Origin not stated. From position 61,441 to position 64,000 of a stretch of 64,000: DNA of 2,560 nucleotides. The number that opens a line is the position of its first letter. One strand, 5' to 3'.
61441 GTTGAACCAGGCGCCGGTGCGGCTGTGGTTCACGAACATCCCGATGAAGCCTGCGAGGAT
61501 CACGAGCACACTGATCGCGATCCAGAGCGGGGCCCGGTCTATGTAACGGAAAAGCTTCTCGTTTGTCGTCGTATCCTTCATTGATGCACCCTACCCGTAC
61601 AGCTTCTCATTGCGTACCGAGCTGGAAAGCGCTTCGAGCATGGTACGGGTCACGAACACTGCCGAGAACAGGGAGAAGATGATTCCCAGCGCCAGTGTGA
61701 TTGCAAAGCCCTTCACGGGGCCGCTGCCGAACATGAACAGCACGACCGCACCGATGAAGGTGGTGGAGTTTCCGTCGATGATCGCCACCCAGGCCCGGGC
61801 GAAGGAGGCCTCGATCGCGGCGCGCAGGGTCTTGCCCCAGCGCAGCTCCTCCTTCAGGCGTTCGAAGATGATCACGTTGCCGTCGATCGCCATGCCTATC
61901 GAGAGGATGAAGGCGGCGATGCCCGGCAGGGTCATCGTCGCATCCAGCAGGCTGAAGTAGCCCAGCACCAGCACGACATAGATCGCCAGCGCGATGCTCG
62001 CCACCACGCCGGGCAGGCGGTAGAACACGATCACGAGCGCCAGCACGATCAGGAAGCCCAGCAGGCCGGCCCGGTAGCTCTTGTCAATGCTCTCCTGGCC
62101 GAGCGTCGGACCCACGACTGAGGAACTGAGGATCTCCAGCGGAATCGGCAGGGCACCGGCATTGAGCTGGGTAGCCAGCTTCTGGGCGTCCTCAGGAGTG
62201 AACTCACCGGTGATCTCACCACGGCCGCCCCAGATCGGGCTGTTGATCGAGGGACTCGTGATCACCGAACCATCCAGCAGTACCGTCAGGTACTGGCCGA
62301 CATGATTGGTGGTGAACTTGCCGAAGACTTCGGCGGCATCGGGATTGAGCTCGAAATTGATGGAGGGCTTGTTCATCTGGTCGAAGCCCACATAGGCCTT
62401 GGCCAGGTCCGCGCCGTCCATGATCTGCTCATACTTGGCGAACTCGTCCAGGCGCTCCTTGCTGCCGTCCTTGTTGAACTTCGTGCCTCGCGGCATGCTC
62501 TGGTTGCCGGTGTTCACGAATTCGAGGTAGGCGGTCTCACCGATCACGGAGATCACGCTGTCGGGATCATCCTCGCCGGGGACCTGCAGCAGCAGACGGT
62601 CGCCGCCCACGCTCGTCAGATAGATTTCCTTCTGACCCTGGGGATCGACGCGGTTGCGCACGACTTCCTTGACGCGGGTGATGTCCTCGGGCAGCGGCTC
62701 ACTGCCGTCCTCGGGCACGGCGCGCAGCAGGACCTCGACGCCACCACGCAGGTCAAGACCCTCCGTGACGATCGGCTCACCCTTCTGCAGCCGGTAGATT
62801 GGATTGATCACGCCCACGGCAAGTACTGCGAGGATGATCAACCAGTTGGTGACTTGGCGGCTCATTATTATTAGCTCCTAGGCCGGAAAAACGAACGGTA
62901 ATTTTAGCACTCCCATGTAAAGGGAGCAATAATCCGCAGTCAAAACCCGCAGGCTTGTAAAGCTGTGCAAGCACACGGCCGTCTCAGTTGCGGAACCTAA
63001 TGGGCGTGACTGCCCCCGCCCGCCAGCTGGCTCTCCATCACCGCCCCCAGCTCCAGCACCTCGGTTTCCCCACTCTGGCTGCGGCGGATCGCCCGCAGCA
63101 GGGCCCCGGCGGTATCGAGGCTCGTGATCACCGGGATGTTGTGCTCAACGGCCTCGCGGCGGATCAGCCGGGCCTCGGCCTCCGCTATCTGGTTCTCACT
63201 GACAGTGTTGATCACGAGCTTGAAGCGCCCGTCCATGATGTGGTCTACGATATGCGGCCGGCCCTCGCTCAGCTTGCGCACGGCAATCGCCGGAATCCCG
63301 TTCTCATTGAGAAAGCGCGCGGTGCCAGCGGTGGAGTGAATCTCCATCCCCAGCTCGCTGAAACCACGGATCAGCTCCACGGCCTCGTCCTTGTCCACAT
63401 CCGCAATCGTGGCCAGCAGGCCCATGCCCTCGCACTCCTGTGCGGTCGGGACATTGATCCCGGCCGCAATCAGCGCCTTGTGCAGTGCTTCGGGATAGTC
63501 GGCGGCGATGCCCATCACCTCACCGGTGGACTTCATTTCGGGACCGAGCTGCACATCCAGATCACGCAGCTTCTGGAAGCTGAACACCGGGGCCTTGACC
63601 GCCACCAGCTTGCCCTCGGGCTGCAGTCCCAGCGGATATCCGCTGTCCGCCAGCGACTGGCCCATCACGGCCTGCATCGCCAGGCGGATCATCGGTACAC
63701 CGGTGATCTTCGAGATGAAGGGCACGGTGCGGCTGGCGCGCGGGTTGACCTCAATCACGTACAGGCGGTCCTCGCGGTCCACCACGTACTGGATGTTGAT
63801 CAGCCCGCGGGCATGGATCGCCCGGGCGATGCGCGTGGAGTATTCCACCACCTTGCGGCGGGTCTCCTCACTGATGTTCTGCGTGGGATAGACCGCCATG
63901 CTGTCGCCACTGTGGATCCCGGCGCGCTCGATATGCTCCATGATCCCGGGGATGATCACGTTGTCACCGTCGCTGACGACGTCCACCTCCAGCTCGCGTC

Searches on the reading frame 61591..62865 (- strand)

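Call 28: search_protein_families(library=pfam, proteins=[window:61591-62865:-], max_evalue=0.0001)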
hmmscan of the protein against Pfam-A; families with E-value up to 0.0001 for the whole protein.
window:61591-62865:- (424 aa): 4 families
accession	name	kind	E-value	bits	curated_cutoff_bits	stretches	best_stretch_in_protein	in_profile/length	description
PF22599.2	SecDF_P1_head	-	8.3e-29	100.2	27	1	144-241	16-114/114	SecDF, P1 head subdomain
PF02355.23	SecD_SecF_C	-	4.4e-21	75.6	20.5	1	243-413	13-186/189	Protein export membrane protein SecD/SecF, C-terminal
PF21760.3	SecD_1st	-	1.4e-12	47.3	27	1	63-118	2-57/60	Protein translocase subunit SecDF, P1 domain, N-terminal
PF03176.21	MMPL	-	7e-08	32.2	20.5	1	272-406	162-295/333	MMPL family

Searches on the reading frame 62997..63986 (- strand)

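Call 28: search_protein_families(library=pfam, proteins=[window:62997-63986:-], max_evalue=0.0001)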
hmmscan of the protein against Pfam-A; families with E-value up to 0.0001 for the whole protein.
window:62997-63986:- (329 aa): 3 families
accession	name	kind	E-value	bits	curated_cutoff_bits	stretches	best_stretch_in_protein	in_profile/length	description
PF02142.27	MGS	-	3.5e-22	78.8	24.1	1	201-288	1-94/94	MGS-like domain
PF02786.22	CPSase_L_D2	-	3.9e-21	76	19.8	1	2-113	98-209/211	Carbamoyl-phosphate synthase L chain, ATP binding domain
PF15632.11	ATPgrasp_Ter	-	1.1e-08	35.4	29.1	1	41-111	44-112/131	ATP-grasp in the biosynthetic pathway with Ter operon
